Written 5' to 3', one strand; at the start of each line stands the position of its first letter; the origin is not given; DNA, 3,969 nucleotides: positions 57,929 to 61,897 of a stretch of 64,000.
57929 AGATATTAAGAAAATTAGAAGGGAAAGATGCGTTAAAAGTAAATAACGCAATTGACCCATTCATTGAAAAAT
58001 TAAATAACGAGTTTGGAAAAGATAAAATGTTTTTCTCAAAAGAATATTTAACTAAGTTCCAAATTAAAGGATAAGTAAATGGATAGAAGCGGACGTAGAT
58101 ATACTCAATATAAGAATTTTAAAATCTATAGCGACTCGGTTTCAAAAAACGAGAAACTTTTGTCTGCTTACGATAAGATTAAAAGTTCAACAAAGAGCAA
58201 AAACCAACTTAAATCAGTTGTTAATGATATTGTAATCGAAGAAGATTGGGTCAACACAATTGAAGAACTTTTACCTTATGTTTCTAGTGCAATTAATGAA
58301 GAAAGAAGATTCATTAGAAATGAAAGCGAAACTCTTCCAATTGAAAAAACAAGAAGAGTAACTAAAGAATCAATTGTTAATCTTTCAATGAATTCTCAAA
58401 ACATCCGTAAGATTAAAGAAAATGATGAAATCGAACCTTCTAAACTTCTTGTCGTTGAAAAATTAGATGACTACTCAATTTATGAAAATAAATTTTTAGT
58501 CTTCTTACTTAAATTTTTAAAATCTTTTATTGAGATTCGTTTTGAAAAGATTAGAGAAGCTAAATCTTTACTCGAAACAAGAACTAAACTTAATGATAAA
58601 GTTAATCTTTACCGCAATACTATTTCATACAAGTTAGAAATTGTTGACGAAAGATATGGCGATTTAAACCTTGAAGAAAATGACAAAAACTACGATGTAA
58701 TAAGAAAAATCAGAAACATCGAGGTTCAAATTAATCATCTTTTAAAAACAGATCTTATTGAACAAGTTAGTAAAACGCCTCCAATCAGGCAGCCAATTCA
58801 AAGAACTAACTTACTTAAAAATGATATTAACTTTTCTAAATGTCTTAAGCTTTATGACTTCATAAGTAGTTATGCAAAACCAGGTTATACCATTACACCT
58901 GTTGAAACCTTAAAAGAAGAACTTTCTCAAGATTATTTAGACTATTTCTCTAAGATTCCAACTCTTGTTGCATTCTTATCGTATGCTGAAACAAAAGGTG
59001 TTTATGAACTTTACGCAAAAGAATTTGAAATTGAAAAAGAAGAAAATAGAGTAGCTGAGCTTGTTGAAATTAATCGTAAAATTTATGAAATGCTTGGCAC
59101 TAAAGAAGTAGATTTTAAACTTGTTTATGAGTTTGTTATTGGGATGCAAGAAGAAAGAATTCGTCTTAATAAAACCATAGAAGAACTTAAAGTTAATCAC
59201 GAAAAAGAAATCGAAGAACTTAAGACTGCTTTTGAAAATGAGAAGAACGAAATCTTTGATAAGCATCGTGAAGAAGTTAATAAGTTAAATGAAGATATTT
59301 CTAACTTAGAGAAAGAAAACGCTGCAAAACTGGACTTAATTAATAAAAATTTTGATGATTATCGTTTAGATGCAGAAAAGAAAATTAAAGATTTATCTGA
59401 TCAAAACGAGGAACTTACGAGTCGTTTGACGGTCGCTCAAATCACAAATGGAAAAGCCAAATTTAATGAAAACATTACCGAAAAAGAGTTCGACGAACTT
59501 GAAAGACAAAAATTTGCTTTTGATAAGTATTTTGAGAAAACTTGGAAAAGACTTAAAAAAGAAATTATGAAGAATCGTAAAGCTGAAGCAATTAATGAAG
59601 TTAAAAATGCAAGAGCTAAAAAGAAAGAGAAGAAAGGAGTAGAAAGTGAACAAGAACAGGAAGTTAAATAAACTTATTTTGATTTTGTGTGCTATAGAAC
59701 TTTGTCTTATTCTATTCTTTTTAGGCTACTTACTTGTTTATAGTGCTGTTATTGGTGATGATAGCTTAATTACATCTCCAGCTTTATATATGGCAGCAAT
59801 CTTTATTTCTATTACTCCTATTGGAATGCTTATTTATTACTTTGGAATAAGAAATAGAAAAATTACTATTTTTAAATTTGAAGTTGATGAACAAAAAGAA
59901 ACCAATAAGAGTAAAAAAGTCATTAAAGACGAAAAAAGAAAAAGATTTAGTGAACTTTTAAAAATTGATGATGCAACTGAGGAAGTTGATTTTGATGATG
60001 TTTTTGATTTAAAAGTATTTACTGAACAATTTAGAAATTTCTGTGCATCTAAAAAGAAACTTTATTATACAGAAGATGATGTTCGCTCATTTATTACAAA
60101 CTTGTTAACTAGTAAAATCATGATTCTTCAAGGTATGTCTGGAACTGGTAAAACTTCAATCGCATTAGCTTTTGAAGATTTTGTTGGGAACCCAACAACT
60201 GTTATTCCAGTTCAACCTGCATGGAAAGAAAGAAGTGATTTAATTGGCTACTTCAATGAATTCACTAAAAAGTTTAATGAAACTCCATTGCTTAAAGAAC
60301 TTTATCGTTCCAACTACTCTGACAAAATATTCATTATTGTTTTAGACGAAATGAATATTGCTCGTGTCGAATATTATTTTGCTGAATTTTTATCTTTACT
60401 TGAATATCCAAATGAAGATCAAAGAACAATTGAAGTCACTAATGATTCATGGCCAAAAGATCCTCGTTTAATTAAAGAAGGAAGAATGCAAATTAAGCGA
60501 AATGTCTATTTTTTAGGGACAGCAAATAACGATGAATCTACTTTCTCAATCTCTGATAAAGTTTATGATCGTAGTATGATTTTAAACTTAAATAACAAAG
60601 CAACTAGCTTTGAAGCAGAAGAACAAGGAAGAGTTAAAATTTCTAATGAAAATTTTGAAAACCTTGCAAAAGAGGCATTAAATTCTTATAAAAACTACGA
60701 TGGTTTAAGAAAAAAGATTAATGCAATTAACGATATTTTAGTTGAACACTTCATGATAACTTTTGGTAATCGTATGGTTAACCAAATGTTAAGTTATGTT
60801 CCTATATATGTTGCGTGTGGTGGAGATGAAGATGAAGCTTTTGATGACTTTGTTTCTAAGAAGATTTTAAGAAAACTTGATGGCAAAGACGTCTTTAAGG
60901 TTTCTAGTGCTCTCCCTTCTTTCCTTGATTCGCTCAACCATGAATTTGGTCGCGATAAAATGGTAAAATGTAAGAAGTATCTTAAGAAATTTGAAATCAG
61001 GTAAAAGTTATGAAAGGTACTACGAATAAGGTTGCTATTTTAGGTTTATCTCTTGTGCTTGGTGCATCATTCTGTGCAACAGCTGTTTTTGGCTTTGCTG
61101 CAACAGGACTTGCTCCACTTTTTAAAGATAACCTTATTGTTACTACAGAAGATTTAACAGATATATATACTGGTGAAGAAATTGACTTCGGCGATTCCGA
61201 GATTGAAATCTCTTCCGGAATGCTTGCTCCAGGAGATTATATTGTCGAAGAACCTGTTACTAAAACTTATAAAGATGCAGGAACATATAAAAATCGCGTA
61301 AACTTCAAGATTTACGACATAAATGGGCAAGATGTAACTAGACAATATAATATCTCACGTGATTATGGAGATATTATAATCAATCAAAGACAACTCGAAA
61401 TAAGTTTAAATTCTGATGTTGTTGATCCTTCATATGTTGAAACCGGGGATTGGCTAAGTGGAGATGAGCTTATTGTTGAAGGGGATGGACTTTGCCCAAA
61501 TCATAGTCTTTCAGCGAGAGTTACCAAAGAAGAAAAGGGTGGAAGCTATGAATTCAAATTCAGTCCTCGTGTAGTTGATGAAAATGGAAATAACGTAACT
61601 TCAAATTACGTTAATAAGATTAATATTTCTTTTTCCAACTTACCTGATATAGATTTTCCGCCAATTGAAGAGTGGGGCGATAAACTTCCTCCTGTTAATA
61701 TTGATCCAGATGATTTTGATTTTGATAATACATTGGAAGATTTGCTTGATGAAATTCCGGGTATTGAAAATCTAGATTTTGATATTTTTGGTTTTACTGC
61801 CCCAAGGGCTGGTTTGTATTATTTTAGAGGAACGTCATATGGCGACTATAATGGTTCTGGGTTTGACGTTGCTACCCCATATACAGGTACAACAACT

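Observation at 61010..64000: Tandem transglutaminase-like domains with substituted catalytic Cys (and His in the second copy)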

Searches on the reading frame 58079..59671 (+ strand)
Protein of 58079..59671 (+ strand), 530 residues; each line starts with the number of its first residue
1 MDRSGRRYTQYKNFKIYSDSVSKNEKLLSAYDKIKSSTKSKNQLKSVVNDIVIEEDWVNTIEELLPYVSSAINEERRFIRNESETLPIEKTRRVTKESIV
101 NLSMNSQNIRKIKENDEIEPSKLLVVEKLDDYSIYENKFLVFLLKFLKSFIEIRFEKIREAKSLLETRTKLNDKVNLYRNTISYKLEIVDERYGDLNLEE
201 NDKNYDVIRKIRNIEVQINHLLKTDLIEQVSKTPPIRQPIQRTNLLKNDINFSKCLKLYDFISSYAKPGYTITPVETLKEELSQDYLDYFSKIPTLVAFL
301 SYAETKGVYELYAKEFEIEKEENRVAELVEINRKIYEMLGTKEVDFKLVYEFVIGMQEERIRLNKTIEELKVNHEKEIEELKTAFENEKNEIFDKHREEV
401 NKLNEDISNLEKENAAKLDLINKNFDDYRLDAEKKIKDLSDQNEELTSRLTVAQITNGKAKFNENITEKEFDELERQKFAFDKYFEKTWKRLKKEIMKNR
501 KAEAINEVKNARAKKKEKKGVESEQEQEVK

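Call 8: search_protein_families(library=pfam, proteins=[window:58079-59671:+], max_evalue=0.01)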
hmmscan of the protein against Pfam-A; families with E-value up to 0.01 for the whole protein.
window:58079-59671:+ (530 aa): 0 families

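Call 33: search_protein_families(library=pfam, proteins=[window:58079-59668:+], max_evalue=5)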
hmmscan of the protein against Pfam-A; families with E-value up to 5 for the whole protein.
window:58079-59668:+ (530 aa): 1 family
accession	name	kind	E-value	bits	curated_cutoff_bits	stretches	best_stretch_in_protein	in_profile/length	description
PF23460.1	ZMYND8_CC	-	0.015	15.9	27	1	356-400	6-50/65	ZMYND8 protein coiled-coil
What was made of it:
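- On McrBC-derived systems (operon context): Pfam finds no nuclease or DNA-binding domain (calls 8, 33).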

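Call 34: search_protein_families(library=padloc, proteins=[window:58079-59668:+], max_evalue=0.1)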
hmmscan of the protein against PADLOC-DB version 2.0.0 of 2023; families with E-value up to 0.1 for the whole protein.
window:58079-59668:+ (530 aa): 0 families

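Call 68: search_solved_structures(query=A4, max_evalue=1, show_alignments=1)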
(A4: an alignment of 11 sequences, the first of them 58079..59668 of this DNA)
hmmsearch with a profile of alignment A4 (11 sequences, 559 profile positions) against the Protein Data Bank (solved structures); distinct sequences matched with E-value up to 1: 142 (the best 60 are shown).
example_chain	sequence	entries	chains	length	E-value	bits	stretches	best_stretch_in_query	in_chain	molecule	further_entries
7a9d_B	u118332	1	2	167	0.001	21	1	357-460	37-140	Hemagglutinin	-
5xg2_A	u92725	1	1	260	0.0014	20.6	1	312-516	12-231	Chromosome partition protein Smc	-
9w9h_A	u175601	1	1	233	0.0026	19.6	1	352-455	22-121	Kinesin-like protein KIF3A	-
8th8_S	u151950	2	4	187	0.0041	19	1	353-489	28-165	Coiled-coil domain-containing protein 153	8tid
8qbr_A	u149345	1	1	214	0.0042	19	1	370-513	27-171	Membrane-associated protein Vipp1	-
8qbv_A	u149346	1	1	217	0.0043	18.9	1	370-513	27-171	Membrane-associated protein Vipp1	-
8qbw_A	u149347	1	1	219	0.0044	18.9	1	370-513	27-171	Phage shock protein A, PspA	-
6ewy_A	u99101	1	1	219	0.005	18.7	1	325-492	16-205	Peptidoglycan endopeptidase RipA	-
6zvr_B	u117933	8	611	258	0.0059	18.5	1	370-513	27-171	Vipp1 | Phage shock protein A, PspA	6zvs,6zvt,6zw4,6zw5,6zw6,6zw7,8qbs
8qhv_0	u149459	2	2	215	0.0073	18.2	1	385-496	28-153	Membrane-associated protein Vipp1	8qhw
6zrk_D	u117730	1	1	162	0.0093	17.8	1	354-465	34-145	Hemagglutinin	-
4zry_B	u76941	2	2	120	0.0096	17.8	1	357-450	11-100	Keratin, type II cytoskeletal 1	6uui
9hmx_A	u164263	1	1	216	0.01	17.7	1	325-492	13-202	Peptidoglycan endopeptidase RipA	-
6v46_B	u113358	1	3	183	0.01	17.7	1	354-466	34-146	Hemagglutinin HA2 chain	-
8qox_B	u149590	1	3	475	0.012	17.5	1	363-475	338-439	Conserved membrane protein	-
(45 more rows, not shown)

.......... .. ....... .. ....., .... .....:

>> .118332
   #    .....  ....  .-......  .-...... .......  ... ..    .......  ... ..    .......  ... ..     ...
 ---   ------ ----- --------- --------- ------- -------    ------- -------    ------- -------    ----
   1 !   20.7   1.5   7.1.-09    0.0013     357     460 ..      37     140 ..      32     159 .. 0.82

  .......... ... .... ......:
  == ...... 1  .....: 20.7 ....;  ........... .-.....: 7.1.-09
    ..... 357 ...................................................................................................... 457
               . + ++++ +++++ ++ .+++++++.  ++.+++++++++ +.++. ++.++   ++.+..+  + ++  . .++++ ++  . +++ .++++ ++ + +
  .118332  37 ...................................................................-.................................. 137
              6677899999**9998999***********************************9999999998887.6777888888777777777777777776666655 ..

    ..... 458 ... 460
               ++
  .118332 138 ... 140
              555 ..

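Call 69: search_protein_families(library=pfam, alignment_id=A4, max_evalue=0.01)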
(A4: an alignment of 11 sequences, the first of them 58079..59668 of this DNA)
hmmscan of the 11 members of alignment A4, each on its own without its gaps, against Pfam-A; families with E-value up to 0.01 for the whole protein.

A. member 1, window:58079-59668:+ (530 aa): 0 families

B. families by the number of members that match (of 11 scanned): 5 families
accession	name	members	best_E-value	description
PF09823.15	DUF2357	4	4e-08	Domain of unknown function (DUF2357)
PF05377.16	FlaC_arch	1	0.00062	Flagella accessory protein C (FlaC)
PF18478.7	PIN_10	1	0.002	PIN like domain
PF14106.11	DUF4279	1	0.0022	Domain of unknown function (DUF4279)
PF24319.2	DUF7491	1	0.0097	Coiled-coil region of unknown function (DUF7491)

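Call 70: find_homologous_proteins(query=window:58079-59668:+, max_evalue=0.00001)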
Query window:58079-59668:+ (530 aa): 64 proteins with E <= 0.00001 among 8000 candidates.
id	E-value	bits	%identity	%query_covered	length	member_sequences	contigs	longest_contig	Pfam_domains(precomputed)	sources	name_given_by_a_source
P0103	0.0e+0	1086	98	100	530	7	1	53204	-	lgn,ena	-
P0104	1.2e-198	679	65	96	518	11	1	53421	-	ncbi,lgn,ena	-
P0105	3.9e-198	677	61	96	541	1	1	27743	-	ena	-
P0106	1.3e-196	672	64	96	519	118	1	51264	-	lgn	-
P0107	6.5e-196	670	64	98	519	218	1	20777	-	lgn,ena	-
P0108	1.2e-169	583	57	98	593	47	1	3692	-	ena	-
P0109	8.5e-165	567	57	97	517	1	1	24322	-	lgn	-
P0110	1.8e-163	563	58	92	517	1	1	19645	-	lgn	-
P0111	3.5e-161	555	77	63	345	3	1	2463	-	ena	-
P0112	5.0e-157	542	54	97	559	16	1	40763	-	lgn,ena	-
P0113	1.2e-156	540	52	96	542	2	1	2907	-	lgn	-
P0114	9.3e-153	528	53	94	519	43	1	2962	-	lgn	-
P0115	7.0e-152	525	53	96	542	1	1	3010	-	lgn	-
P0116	9.5e-152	524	53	96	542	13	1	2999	-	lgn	-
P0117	1.1e-151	524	54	96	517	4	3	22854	-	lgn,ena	-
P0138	6.0e-43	166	28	92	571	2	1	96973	-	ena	-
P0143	1.1e-32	132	30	75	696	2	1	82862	-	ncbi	-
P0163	4.9e-18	83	27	48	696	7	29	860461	PF09823.16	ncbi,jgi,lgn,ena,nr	ncbi:MAG: DUF2357 domain-containing protein [Acholeplasmataceae bacterium]|nr:DUF2357 domain-contain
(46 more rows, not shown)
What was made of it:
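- On McrBC-derived systems (operon context): Homologues are named DUF2357 by NCBI (call 70).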

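Call 79: search_protein_families(library=ncbifam, proteins=[window:58079-59668:+], max_evalue=0.01)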
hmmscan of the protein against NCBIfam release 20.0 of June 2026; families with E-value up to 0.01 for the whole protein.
window:58079-59668:+ (530 aa): 0 families

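Call 84: predict_structure(alignment_id=A5)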
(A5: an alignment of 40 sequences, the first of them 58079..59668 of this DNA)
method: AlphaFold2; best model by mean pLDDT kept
length: 530 residues; sequences in the alignment: 40
mean_pLDDT: 82.5   pTM: 0.51
mean pLDDT of the five models: 82.5, 82.1, 80.9, 80.2, 79.6
residues with pLDDT >= 90: 164; 70-90: 298; 50-70: 53; < 50: 15
segments of 3 or more residues with pLDDT < 50: 518-530
pLDDT, mean of each block of 10 residues (from residue 1): 73 88 86 82 88 93 94 74 79 80 82 82 76 84 94 91 86 84 88 69 86 93 89 85 83 93 92 90 83 87 91 91 85 76 75 80 89 93 94 94 93 92 91 87 76 63 57 70 75 75 70 54 44
secondary structure, 60 per line:
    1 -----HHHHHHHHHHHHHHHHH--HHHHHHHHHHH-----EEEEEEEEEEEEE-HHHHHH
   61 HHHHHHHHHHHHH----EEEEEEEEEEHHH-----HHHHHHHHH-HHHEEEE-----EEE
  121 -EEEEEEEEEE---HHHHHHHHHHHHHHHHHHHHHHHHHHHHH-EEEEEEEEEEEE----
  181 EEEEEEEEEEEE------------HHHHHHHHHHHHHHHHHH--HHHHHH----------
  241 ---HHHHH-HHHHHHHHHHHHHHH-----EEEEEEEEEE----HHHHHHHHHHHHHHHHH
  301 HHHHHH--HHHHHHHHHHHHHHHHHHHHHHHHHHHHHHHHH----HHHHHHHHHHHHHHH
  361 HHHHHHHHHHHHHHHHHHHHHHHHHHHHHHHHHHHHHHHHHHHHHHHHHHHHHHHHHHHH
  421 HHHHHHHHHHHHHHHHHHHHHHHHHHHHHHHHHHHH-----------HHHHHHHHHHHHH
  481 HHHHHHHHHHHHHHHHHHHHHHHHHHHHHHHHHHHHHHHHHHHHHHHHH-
elements in order: H6-22 H25-35 E41-53 H55-73 E78-87 H96-104 E109-112 E118-120 E122-131 H135-163 E165-176 E181-192 H205-222 H225-230 H244-248 H250-264 E270-279 H284-306 H309-341 H346-456 H468-529
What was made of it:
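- On McrBC-derived systems (operon context): The C-terminal half of MID is long helices (call 84).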

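Call 86: fold_search(model_id=the predicted structure, library=pdb)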
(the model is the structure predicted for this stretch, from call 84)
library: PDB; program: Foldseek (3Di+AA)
matches with E <= 10: 359; with E <= 0.001: 0
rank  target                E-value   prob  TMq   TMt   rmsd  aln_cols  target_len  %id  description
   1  5azs_C                6.9e-02  0.06  0.08  0.09  38.5       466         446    8  Crystal structure of a membrane protein from Pseudomonas aeruginosa (released 2016-06-08)
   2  6pgl_C                7.3e-02  0.06  0.07  0.13  33.2       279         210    9  Structure of Kluyveromyces marxianus Usb1 with uridine monophosphate (released 2019-12-11)
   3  6rbg_A                1.3e-01  0.04  0.09  0.11  43.2       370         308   10  full-length bacterial polysaccharide co-polymerase (released 2020-11-18)
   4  7nhr_A                1.4e-01  0.04  0.08  0.07  36.8       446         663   10  Putative transmembrane protein Wzc K540M C1 (released 2021-08-25)
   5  5azs_B                2.0e-01  0.04  0.08  0.10  40.2       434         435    7  Crystal structure of a membrane protein from Pseudomonas aeruginosa (released 2016-06-08)
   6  5azs_A                2.0e-01  0.04  0.07  0.08  38.2       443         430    7  Crystal structure of a membrane protein from Pseudomonas aeruginosa (released 2016-06-08)
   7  4mt4_A                2.1e-01  0.04  0.08  0.09  40.2       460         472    9  Crystal structure of the Campylobacter jejuni CmeC outer membrane channel (released 2014-09-24)
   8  3pik                  2.3e-01  0.06  0.08  0.10  36.1       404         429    7  Outer membrane protein CusC (released 2011-02-02)
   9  9exo_C                2.3e-01  0.06  0.10  0.09  29.0       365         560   10  Wzc-K540M-2YE MgADP C1 (released 2025-04-23)
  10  5iuy_A                2.5e-01  0.04  0.08  0.09  38.5       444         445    8  Structural insights of the outer-membrane channel OprN (released 2016-07-06)
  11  4mt4_B                2.9e-01  0.04  0.08  0.09  40.6       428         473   10  Crystal structure of the Campylobacter jejuni CmeC outer membrane channel (released 2014-09-24)
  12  7akz_A                3.2e-01  0.05  0.08  0.09  40.5       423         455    7  Deciphering the role of the channel constrictions in the opening mechanism of MexAB-OprM efflux pump from Pseudomonas  (released 2022-04-13)
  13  9rmm_D                3.4e-01  0.05  0.08  0.10  38.9       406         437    9  Crystal structure of outer membrane SilC (released 2025-07-23)
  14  9n69_C                3.4e-01  0.04  0.07  0.09  29.6       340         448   10  Structure of the retron IA complex with HNH nuclease in the "down" orientation (released 2025-04-23)
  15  6pgl_A                3.4e-01  0.03  0.06  0.12  32.1       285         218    8  Structure of Kluyveromyces marxianus Usb1 with uridine monophosphate (released 2019-12-11)
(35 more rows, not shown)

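Call 102: find_encoding_contigs(protein=P0163, flank=10000, max_places=1)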
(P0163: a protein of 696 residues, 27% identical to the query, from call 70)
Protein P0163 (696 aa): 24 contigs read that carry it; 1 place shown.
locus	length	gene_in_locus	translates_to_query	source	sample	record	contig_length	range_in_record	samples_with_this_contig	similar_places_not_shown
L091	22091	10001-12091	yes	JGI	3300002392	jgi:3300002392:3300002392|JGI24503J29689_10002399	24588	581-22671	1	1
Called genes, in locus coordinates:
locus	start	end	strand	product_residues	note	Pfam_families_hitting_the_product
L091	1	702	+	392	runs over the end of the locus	PF00990:GGDEF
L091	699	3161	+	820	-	PF00563:EAL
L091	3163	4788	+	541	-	PF00563:EAL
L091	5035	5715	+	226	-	-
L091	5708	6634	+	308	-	-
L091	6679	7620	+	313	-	-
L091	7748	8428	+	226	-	-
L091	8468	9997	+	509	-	-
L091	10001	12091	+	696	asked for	PF09823:DUF2357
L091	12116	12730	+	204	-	-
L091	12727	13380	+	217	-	-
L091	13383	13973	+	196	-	-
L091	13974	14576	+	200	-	-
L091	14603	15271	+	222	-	-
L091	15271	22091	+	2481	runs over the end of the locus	-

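Call 103: find_encoding_contigs(protein=P0143, flank=10000, max_places=1)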
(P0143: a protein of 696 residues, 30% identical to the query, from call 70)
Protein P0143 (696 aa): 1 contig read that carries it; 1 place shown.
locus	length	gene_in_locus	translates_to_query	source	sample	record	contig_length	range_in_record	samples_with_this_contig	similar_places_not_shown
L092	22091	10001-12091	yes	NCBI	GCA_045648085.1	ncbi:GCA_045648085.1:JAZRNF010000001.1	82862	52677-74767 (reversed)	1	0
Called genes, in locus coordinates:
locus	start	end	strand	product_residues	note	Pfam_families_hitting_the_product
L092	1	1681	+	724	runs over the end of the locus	PF03030:H_PPase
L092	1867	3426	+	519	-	-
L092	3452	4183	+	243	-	-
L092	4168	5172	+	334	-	-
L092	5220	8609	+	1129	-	PF01915:Glyco_hydro_3_C, PF14310:Fn3-like (weak)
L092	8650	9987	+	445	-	PF07728:AAA_5 (weak)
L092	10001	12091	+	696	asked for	-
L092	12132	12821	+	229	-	-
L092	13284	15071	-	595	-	PF01411:tRNA-synt_2c, PF07973:tRNA_SAD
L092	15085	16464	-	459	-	PF00133:tRNA-synt_1 (faint), PF01406:tRNA-synt_1e, PF01921:tRNA-synt_1f (faint), PF09334:tRNA-synt_1g (faint), PF23493:CysS_C (weak)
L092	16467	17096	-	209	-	PF00132:Hexapep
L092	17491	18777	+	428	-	PF02403:Seryl_tRNA_N, PF00587:tRNA-synt_2b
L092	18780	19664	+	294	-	PF18164:GNAT_C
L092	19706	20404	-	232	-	PF00657:Lipase_GDSL, PF13472:Lipase_GDSL_2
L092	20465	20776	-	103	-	PF05437:AzlD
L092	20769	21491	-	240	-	PF03591:AzlC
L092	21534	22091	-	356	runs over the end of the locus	-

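Call 104: find_encoding_contigs(protein=P0138, flank=10000, max_places=1)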
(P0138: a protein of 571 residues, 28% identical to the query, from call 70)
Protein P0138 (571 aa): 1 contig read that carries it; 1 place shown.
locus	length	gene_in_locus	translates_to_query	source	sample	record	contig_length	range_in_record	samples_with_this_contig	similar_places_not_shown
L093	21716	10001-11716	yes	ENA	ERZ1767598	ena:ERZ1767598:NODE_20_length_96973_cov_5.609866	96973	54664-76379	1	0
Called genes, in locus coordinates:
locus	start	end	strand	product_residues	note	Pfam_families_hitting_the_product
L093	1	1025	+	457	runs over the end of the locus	PF01637:ATPase_2, PF13173:AAA_14 (weak), PF13401:AAA_22 (weak), PF03008:DUF234 (weak)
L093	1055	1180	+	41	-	PF06397:Desulfoferrod_N (faint), PF21349:RUBY_RBDX (weak)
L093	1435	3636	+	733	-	PF00753:Lactamase_B (faint)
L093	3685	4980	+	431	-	PF02040:ArsB, PF03600:CitMHS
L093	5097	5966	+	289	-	-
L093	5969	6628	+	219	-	-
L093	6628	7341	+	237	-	-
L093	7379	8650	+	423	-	-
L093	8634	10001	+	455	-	PF07728:AAA_5 (weak)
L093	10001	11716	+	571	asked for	-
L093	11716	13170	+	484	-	PF07728:AAA_5 (weak)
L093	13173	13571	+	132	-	-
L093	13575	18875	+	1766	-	PF01841:Transglut_core, PF07523:Big_3 (faint)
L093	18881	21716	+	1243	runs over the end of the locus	-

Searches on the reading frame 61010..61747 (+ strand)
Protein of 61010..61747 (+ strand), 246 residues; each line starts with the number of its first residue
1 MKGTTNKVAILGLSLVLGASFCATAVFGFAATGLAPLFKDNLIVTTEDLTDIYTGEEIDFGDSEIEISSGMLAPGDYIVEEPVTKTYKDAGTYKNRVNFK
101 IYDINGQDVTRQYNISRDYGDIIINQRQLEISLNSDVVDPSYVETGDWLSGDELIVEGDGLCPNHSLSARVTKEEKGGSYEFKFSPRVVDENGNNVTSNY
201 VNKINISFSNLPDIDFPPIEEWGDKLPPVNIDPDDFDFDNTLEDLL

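Call 50: search_protein_families(library=pfam, proteins=[window:61010-61747:+], max_evalue=10)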
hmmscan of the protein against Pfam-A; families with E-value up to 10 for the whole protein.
seq(246 aa): 3 families
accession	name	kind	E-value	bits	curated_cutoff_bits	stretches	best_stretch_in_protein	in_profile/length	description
PF11282.13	DUF3082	-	0.01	16.5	25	1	8-38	46-76/80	Protein of unknown function (DUF3082)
PF07559.19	FlgE_D2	-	0.017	16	22.7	1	80-140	7-60/142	Flagellar basal body protein FlaE D2 domain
PF05979.17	DUF896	-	0.16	12.3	24.2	0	187-199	49-61/64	Bacterial protein of unknown function (DUF896)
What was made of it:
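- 61127..61654 (+): N-terminal beta-rich region (aa 40-215) with two '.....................' repeats that resemble MBG/YDG-type surface-protein domains. There are only sub-threshold Pfam hits (call 50), so this is an inference.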
